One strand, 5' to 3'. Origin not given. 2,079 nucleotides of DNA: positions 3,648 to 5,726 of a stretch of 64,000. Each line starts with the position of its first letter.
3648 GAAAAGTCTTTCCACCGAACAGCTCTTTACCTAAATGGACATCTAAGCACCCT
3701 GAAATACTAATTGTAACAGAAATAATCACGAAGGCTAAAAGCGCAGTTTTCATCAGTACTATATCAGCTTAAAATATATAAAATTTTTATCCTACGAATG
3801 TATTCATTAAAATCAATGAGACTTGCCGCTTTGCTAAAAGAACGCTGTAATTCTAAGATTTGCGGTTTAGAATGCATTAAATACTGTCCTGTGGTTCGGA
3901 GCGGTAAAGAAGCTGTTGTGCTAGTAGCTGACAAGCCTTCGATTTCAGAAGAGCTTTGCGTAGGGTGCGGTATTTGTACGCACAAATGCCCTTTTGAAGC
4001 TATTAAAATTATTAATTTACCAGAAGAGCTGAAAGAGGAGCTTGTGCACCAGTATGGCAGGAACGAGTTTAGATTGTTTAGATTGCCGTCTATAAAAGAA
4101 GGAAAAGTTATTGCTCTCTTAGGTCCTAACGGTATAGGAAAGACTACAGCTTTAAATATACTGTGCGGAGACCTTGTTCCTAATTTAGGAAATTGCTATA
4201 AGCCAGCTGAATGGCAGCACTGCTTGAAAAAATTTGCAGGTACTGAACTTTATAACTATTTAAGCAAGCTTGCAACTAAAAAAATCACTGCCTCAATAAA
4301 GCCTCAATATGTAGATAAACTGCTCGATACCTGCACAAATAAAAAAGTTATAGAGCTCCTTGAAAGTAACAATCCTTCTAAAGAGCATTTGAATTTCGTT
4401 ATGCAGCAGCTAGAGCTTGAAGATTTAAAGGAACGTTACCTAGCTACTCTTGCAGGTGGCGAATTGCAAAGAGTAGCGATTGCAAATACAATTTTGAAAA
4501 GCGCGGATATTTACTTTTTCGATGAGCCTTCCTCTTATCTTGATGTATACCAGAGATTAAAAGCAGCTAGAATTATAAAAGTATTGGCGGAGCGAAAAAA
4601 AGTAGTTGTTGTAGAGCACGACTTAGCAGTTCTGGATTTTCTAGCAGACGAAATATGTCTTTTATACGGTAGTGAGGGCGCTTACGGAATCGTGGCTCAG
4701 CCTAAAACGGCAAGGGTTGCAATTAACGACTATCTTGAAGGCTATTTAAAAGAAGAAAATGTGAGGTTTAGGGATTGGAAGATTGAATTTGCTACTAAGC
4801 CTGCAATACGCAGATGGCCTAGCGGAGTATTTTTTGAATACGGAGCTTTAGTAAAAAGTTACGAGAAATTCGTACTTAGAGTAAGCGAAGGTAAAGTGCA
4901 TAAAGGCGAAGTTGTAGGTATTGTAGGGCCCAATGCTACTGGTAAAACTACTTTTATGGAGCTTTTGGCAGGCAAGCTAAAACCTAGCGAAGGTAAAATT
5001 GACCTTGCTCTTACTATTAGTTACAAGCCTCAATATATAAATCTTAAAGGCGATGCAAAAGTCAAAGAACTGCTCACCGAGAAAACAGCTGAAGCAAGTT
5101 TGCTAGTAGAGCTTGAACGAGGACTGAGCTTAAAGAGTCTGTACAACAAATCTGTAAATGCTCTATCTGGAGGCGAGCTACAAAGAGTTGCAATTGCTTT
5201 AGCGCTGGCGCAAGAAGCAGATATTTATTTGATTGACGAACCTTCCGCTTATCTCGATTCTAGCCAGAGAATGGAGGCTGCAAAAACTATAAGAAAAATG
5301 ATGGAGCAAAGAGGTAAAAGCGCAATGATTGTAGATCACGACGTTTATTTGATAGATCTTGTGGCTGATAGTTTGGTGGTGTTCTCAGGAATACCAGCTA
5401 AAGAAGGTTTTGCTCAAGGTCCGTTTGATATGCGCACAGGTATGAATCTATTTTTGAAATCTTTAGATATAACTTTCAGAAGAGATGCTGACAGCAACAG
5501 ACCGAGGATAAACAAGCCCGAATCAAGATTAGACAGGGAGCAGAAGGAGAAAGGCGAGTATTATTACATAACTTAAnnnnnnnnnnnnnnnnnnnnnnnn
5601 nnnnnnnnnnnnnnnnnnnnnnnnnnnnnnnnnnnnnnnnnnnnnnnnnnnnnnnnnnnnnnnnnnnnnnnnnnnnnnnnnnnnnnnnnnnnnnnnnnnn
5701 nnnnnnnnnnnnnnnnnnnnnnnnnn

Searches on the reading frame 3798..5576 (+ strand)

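Call 17: search_protein_families(library=pfam, proteins=[window:3798-5576:+], max_evalue=0.001)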
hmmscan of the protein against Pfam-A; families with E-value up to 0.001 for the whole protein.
window:3798-5576:+ (592 aa): 19 families
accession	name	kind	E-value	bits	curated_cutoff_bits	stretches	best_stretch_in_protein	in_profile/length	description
PF00005.33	ABC_tran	-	6.9e-44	150.2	25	2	365-483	6-136/137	ABC transporter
PF02463.25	SMC_N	-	8e-11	42.2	40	1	454-504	135-189/220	RecF/RecN/SMC N terminal domain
PF13304.12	AAA_21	-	2.8e-10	41.2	27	0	373-391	2-20/304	AAA domain, putative AbiEii toxin, Type IV TA system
PF04068.21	Fer4_RLI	-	3.3e-07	30.4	23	1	7-38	1-35/35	Possible Fer4-like domain in RNase L inhibitor, RLI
PF00037.32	Fer4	-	7e-07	29.2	21.1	1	48-70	2-24/24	4Fe-4S binding domain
PF13175.12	AAA_15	-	2.6e-06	27.7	32.1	0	354-391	13-44/374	AAA ATPase domain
PF13191.12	AAA_16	-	1.4e-05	26.1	32.6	0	368-457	20-109/167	AAA ATPase domain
PF13173.12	AAA_14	-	1.7e-05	25.2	27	0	371-400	3-28/129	AAA domain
PF13476.12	AAA_23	-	2.3e-05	25.6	27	0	371-390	20-39/201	AAA domain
PF13401.12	AAA_22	-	2.7e-05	24.9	27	0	374-503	9-109/130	AAA domain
PF00004.35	AAA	-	3.6e-05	24.7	21.2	0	375-503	3-93/131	ATPase family associated with various cellular activities (AAA)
PF20720.3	nSTAND3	-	5.5e-05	23.3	27.2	0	100-129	15-44/155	Novel STAND NTPase 3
PF13238.12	AAA_18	-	0.00015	22.7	29.4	0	105-214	1-89/128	AAA domain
PF25199.1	nSTAND_NTPase5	-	0.00017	21.9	34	0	99-127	38-66/145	Novel STAND NTPase 5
PF12837.12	Fer4_6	-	0.00026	21.2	25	1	46-69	1-24/24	4Fe-4S binding domain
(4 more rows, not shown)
